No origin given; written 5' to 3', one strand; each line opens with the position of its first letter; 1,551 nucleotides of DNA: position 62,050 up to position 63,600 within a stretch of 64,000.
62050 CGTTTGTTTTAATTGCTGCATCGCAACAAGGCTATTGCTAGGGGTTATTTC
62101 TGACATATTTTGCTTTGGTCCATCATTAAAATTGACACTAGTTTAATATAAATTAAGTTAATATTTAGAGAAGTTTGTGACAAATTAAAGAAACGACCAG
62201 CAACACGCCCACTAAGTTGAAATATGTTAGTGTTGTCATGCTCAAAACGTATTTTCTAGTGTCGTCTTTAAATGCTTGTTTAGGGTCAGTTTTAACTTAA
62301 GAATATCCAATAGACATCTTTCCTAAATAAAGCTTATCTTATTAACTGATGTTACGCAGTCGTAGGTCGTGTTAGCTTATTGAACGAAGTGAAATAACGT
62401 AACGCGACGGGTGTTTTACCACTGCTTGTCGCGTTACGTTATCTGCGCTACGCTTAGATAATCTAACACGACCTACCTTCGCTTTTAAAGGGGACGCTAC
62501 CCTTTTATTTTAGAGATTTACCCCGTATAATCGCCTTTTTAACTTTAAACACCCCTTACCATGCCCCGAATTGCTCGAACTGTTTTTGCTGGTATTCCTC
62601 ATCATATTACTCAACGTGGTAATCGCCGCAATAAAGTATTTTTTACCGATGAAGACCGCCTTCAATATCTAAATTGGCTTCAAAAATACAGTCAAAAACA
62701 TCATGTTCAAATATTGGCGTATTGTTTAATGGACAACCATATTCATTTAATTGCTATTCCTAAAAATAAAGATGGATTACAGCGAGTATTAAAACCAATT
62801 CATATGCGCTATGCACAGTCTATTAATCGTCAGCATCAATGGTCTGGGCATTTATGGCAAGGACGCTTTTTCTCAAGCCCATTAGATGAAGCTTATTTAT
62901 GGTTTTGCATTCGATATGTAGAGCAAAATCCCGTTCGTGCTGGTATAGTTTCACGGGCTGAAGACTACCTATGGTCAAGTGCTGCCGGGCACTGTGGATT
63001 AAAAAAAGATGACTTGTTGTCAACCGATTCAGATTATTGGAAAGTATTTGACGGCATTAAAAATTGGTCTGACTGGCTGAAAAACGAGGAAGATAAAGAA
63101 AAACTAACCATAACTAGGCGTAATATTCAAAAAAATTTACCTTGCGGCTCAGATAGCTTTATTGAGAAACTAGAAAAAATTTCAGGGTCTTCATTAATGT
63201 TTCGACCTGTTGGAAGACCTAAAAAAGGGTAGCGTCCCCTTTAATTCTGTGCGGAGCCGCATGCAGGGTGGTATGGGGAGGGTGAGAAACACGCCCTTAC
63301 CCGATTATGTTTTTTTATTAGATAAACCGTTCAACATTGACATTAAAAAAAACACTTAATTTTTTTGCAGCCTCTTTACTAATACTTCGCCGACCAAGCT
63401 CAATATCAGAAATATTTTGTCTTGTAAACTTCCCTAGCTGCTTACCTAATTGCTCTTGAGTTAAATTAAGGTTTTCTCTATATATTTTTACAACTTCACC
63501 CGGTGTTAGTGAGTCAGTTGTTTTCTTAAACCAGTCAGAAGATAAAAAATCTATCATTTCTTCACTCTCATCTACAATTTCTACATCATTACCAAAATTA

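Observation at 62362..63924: Same five-part mobile architecture at both ends of the window: REPIN, CCCCT end motif, clipped group II intron terminus, attC remnant, toxin-antitoxin operon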

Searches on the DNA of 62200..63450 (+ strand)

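Call 8: search_rna_families(source=window, start=62200, end=63450, threshold=evalue, max_evalue=10, show_alignments=4)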
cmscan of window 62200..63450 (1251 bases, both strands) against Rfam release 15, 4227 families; matches with E-value up to 10: 8.
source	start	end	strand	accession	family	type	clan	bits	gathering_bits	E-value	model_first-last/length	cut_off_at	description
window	62356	62487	+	RF04160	MIR868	Gene; miRNA;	-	23.7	200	0.05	1-194/194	no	MIR868 microRNA precursor family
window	62504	62556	+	RF01935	bxd_7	Gene; lncRNA;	-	19.7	60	0.66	1-66/66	no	Bithoraxoid conserved region 7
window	62388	62448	+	RF04003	mir-4841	Gene; miRNA;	-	19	100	1.5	1-86/86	no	mir-4841 microRNA precursor family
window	62394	62443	+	RF00840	mir-374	Gene; miRNA;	-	18.2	54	1.6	13-59/71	no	mir-374 microRNA precursor family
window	63078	63206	+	RF02111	IS009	Gene;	-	17.5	117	0.16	1-199/199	no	IS009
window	62383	62454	-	RF01018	mir-569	Gene; miRNA;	-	17.1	110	5.9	1-95/95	no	mir-569 microRNA precursor family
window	63244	63305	+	RF00029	Intron_gpII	Intron;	-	15.9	40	3.5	1-77/77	no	Group II catalytic intron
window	63030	63132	+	RF01281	snoR35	Gene; snRNA; snoRNA; CD-box;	CL00053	14.2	40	4.7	1-81/81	no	Small nucleolar RNA snoR35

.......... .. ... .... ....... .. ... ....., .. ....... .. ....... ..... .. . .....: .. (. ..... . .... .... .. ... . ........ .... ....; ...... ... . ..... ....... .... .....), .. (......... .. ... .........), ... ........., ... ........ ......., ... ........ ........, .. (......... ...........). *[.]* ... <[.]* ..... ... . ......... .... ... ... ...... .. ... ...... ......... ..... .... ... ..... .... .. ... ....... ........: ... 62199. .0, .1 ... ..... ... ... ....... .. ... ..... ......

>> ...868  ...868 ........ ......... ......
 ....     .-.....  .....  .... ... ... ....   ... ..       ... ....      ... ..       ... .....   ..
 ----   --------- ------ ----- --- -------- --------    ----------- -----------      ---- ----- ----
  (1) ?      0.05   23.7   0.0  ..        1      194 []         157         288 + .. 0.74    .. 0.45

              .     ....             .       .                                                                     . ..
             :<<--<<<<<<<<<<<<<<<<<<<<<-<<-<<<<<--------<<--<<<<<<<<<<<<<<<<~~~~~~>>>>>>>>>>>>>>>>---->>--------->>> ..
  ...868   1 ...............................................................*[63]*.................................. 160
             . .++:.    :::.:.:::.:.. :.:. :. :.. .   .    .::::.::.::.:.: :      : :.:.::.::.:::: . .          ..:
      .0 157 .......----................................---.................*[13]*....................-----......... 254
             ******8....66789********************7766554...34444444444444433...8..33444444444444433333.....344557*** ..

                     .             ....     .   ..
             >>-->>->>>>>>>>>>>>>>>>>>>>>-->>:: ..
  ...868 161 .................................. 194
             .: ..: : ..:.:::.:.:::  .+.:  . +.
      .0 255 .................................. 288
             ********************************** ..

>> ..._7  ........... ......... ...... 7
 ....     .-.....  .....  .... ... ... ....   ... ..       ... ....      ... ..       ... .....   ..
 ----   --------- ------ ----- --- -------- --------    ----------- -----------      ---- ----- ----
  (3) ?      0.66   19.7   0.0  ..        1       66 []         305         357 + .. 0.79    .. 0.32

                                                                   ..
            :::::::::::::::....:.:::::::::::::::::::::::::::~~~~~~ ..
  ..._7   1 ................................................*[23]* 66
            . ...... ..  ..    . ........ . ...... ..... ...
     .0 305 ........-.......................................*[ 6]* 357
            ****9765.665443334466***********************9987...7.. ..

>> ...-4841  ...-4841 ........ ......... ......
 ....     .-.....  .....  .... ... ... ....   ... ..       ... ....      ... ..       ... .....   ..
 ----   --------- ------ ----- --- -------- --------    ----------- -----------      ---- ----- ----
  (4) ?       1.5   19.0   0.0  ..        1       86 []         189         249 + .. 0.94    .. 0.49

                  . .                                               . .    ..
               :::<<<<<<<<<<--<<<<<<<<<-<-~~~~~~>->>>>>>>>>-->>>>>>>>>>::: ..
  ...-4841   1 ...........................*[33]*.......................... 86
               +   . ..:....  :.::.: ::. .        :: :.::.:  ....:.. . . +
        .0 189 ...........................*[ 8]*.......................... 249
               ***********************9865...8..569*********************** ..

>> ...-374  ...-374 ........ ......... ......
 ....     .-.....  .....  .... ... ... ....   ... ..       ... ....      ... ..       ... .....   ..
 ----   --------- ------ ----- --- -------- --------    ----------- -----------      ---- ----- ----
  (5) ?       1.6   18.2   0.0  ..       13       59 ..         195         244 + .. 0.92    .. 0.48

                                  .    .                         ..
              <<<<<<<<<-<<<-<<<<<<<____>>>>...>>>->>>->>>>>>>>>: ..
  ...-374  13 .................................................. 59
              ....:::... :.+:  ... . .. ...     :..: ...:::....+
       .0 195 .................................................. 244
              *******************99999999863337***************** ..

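Call 26: search_dna_similar(query=window:63240-63320:+, collection=plasmids, mode=distant, max_evalue=1, max_rows=15)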
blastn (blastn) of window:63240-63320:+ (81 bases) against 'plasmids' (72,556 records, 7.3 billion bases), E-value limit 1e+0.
Records with a match: 188; places in all: 196; records where one place covers at least 80% of the query: 1.
Best place of each record, by identity: 95-99% 158; 90-95% 6; 80-90% 18; 60-80% 6.
By first word of the organism name: Klebsiella 72; Citrobacter 23; Escherichia 20; Enterobacter 20; Salmonella 8; Raoultella 7; Providencia 5; Aeromonas 5; Vibrio 5; Shewanella 5; and 13 more.
By predicted mobility (MOB-suite, as given by PLSDB): conjugative 155; non-mobilizable 22; mobilizable 11.
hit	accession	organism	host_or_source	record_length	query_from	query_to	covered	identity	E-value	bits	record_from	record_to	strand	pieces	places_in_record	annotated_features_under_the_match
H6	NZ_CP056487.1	Klebsiella sp. RHBSTW-00464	culture,Wastewater effluent sample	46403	8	74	83%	77.5%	8e-6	56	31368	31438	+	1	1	hypothetical protein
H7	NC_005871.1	Photobacterium profundum SS9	-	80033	8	70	78%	79.1%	2e-6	58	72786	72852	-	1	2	none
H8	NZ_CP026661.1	Salmonella enterica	minced meat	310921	8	69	77%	80.3%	2e-7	61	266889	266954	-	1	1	none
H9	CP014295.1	Klebsiella pneumoniae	Homo sapiens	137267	8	69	77%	80.3%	2e-7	61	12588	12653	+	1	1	none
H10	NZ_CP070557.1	Citrobacter freundii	Homo sapiens,abscess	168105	8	69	77%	80.3%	2e-7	61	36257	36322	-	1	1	none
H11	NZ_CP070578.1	Klebsiella pneumoniae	Homo sapiens,pressure ulcer swab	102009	8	69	77%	80.3%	2e-7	61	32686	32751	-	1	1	none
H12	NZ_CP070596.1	Klebsiella pneumoniae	Homo sapiens,endotracheal cannula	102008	8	69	77%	80.3%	2e-7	61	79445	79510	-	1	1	none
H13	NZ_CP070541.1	Citrobacter freundii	Homo sapiens,endotracheal tube swab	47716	8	69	77%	80.3%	2e-7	61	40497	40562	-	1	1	none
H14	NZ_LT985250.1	Escherichia coli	-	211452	8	69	77%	80.3%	2e-7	61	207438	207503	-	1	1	none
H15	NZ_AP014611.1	Serratia marcescens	-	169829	8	69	77%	80.3%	2e-7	61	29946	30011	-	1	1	none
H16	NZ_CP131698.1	Klebsiella quasipneumoniae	Homo sapiens,culture,Abs/pus/wd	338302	8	69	77%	80.3%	2e-7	61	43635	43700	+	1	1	none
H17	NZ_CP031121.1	Providencia huaxiensis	Homo sapiens,Culture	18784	8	68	75%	80.0%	6e-7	59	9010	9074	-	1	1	type B-3 chloramphenicol O-acetyltransferase CatB3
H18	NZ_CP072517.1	Klebsiella quasipneumoniae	swine,genomic assembly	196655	8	68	75%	80.0%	6e-7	59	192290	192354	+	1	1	none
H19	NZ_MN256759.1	Escherichia coli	-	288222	8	68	75%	80.0%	6e-7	59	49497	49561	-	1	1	none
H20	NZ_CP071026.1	Enterobacter hormaechei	Homo sapiens,Chromosome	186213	8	68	75%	80.0%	6e-7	59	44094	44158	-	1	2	none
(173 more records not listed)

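Call 27: get_annotated_region(hit=H15, flank=3500)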
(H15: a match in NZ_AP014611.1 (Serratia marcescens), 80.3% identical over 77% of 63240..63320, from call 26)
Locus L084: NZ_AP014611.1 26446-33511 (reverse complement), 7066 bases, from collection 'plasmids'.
description: Serratia marcescens strain 11663 plasmid p11663, complete sequence
organism: Serratia marcescens (NCBI taxid 615)
taxonomy: Bacteria; Pseudomonadota; Gammaproteobacteria; Enterobacterales; Yersiniaceae; Serratia; Serratia marcescens
host: -; source: -; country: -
typing (MOB-suite, as given by PLSDB): conjugative; replicon IncC; relaxase MOBH,MOBH; mating-pair formation MPF_F
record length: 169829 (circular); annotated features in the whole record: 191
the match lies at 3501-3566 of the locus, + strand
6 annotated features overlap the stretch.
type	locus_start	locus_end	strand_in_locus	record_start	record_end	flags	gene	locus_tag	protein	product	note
CDS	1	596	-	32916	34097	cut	-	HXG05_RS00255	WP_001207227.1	KorB domain-containing protein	-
CDS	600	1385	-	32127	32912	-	-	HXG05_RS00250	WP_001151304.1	ParA family protein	-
CDS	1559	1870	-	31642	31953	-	-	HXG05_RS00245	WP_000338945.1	hypothetical protein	-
predicted_resistance_gene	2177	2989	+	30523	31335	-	sul2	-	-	sulfonamide-resistant dihydropteroate synthase Sul2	predicted by amrfinderplus; class SULFONAMIDE; identity 100.0%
CDS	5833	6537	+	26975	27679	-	-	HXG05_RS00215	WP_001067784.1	IS6-like element IS1006 family transposase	GO:0006313 - DNA transposition [Evidence IEA]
predicted_resistance_gene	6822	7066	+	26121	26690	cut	aac(6')-Ian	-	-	aminoglycoside N-acetyltransferase AAC(6')-Ian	predicted by amrfinderplus; class AMINOGLYCOSIDE; identity 100.0%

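Call 28: get_annotated_region(hit=H7, flank=3500)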
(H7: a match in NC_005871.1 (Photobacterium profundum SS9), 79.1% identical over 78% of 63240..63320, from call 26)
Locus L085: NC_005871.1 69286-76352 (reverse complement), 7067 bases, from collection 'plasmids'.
description: Photobacterium profundum SS9 plasmid pPBPR1, complete sequence
organism: Photobacterium profundum SS9 (NCBI taxid 298386)
taxonomy: Bacteria; Pseudomonadota; Gammaproteobacteria; Vibrionales; Vibrionaceae; Photobacterium; Photobacterium profundum; Photobacterium profundum SS9
host: -; source: -; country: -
typing (MOB-suite, as given by PLSDB): conjugative; replicon rep_cluster_73; relaxase MOBF; mating-pair formation MPF_F
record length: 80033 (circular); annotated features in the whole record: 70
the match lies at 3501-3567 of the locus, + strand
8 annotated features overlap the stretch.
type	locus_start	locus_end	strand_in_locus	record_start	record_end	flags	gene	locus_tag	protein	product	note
CDS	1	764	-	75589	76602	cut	-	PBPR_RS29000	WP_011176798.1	DNA-binding protein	-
CDS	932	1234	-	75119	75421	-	-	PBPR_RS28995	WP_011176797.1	type II toxin-antitoxin system RelE/ParE family toxin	GO:0030541 - plasmid partitioning [Evidence IEA]; GO:0051290 - protein heterotetramerization [Evidence IEA]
CDS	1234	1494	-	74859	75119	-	-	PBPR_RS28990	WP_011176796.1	type II toxin-antitoxin system Phd/YefM family antitoxin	-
CDS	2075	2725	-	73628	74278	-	-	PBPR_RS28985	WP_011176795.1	hypothetical protein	-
CDS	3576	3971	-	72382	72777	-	-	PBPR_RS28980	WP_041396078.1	hypothetical protein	-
CDS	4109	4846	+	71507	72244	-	-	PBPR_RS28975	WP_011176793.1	IS6-like element ISPpr9 family transposase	GO:0006313 - DNA transposition [Evidence IEA]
CDS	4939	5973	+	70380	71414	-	-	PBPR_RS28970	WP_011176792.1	hypothetical protein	-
CDS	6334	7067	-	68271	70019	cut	-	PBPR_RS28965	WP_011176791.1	hypothetical protein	-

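Call 31: get_annotated_region(hit=H8, flank=3000)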
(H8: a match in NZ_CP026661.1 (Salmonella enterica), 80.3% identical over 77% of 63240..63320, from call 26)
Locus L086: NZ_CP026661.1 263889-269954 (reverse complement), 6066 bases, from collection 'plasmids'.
description: Salmonella enterica subsp. enterica strain 15-SA01028 plasmid pSE15-SA01028, complete sequence
organism: Salmonella enterica (NCBI taxid 59201)
taxonomy: Bacteria; Pseudomonadota; Gammaproteobacteria; Enterobacterales; Enterobacteriaceae; Salmonella; Salmonella enterica
host: -; source: minced meat; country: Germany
typing (MOB-suite, as given by PLSDB): conjugative; replicon IncHI2A,rep_cluster_1088; relaxase MOBH; mating-pair formation MPF_F
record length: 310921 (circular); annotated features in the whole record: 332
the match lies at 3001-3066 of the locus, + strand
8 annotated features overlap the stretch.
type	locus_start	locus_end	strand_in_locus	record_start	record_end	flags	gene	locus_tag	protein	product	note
CDS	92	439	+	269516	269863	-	-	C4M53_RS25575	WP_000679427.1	quaternary ammonium compound efflux SMR transporter QacE delta 1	-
predicted_resistance_gene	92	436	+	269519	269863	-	qacEdelta1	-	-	quaternary ammonium compound efflux SMR transporter QacE delta 1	predicted by amrfinderplus; class QUATERNARY AMMONIUM; identity 100.0%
predicted_resistance_gene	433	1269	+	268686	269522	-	sul1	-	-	sulfonamide-resistant dihydropteroate synthase Sul1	predicted by amrfinderplus; class SULFONAMIDE; identity 100.0%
CDS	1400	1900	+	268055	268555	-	-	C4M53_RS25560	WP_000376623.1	GNAT family N-acetyltransferase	-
CDS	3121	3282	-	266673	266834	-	-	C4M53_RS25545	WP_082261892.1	transposase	GO:0006313 - DNA transposition [Evidence IEA]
CDS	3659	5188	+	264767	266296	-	-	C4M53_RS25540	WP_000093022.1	IS91 family transposase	-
CDS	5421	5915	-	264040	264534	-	-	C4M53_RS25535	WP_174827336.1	dihydrofolate reductase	-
CDS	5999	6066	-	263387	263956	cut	-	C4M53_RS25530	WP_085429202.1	hypothetical protein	-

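Call 32: get_annotated_region(hit=H6, flank=3000)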
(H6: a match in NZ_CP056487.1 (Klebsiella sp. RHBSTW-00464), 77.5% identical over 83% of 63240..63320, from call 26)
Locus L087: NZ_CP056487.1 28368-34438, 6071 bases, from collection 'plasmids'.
description: Klebsiella sp. RHBSTW-00464 plasmid pRHBSTW-00464_5, complete sequence
organism: Klebsiella sp. RHBSTW-00464 (NCBI taxid 2742649)
taxonomy: Bacteria; Pseudomonadota; Gammaproteobacteria; Enterobacterales; Enterobacteriaceae; Klebsiella; Klebsiella sp. RHBSTW-00464
host: -; source: culture,Wastewater effluent sample; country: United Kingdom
typing (MOB-suite, as given by PLSDB): mobilizable; replicon IncP; relaxase MOBP
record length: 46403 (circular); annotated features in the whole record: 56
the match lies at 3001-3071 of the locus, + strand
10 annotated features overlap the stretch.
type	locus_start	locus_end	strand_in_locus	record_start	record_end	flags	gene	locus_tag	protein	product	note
CDS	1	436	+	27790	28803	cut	intI1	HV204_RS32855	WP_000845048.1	class 1 integron integrase IntI1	-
CDS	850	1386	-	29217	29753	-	-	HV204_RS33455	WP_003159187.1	hypothetical protein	-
CDS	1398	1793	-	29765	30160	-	-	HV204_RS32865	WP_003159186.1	type II toxin-antitoxin system VapC family toxin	-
CDS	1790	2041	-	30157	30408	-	-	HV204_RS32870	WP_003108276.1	AbrB/MazE/SpoVT family DNA-binding domain-containing protein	-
CDS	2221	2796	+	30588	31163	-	-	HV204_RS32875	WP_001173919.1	recombinase family protein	GO:0006310 - DNA recombination [Evidence IEA]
CDS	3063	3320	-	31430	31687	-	-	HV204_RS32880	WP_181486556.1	hypothetical protein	-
CDS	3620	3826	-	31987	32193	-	-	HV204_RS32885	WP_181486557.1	hypothetical protein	-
CDS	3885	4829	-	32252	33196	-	-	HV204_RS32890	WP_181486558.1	IS1595 family transposase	-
CDS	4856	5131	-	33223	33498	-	-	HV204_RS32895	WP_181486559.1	hypothetical protein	-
CDS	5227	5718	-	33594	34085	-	-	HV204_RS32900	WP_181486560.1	hypothetical protein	-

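Call 46: search_rna_families(sources=[L004, L005, L006, L007, L008, L009, L010, L011, L012, L013, L014, L015, L016, L017, L018, L019, L020, L021, L022, L088], threshold=gathering)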
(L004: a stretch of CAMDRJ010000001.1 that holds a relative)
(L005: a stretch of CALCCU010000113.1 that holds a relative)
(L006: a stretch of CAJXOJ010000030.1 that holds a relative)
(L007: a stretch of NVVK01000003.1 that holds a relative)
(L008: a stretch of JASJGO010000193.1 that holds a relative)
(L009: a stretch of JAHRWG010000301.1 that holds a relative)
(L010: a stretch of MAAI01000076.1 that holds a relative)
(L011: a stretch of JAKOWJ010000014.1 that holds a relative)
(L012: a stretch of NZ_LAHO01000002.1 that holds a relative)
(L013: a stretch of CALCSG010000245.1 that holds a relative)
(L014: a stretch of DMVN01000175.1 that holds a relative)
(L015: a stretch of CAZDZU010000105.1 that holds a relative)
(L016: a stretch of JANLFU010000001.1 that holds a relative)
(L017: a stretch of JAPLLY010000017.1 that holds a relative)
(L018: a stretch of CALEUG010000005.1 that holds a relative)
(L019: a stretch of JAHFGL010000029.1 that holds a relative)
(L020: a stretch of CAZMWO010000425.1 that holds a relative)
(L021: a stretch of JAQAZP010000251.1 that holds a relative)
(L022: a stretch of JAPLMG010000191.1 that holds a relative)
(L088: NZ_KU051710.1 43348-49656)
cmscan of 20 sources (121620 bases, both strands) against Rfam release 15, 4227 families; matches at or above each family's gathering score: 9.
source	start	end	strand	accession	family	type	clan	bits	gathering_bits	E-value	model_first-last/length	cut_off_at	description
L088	1574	1738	+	RF02001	group-II-D1D4-3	Intron;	CL00102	134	32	3.6e-27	1-170/170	no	Group II catalytic intron D1-D4-3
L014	5493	5566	-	RF00005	tRNA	Gene; tRNA;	CL00001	70.1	29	5.5e-13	1-71/71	no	tRNA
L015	5187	5260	-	RF00005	tRNA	Gene; tRNA;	CL00001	70.1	29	5.5e-13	1-71/71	no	tRNA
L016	5197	5270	-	RF00005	tRNA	Gene; tRNA;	CL00001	70.1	29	5.5e-13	1-71/71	no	tRNA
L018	5184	5257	-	RF00005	tRNA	Gene; tRNA;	CL00001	70.1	29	5.5e-13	1-71/71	no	tRNA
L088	4152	4223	-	RF02912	AAC_AAD_leader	Cis-reg;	-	66.2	56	1.9e-11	1-75/75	no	putative aminoglycoside riboswitch / attI site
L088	1860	1955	+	RF01998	group-II-D1D4-1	Intron;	CL00102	65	35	3.9e-09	1-84/84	no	Group II catalytic intron D1-D4-1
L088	3343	3412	+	RF00029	Intron_gpII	Intron;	-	47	40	8e-06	1-77/77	no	Group II catalytic intron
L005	4777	4858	-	RF00624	P9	Gene;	-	43.3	43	1.2e-05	1-74/74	no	Pseudomonas sRNA P9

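Call 55: build_rna_model(alignment_id=A1, structure=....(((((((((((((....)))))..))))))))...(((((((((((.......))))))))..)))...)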
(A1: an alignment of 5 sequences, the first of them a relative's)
Model R1 built from alignment A1 (5 sequences, 73 columns); structure: as given.
model positions 73; base pairs 24; branch points 1; effective number of sequences 1.22; information 0.773 bits per position. Calibrated on 0.2 Mb of random sequence (short: E-values are rough).
structure used (alignment columns):
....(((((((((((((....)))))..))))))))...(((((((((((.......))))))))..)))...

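Call 56: search_with_rna_model(model_id=R1, source=window, max_evalue=1, show_alignments=2)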
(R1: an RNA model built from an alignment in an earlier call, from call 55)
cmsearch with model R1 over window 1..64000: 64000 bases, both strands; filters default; matches with E-value up to 1: 1.
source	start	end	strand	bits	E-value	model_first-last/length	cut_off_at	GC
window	63240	63305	+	42.2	7.7e-07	1-73/73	no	0.56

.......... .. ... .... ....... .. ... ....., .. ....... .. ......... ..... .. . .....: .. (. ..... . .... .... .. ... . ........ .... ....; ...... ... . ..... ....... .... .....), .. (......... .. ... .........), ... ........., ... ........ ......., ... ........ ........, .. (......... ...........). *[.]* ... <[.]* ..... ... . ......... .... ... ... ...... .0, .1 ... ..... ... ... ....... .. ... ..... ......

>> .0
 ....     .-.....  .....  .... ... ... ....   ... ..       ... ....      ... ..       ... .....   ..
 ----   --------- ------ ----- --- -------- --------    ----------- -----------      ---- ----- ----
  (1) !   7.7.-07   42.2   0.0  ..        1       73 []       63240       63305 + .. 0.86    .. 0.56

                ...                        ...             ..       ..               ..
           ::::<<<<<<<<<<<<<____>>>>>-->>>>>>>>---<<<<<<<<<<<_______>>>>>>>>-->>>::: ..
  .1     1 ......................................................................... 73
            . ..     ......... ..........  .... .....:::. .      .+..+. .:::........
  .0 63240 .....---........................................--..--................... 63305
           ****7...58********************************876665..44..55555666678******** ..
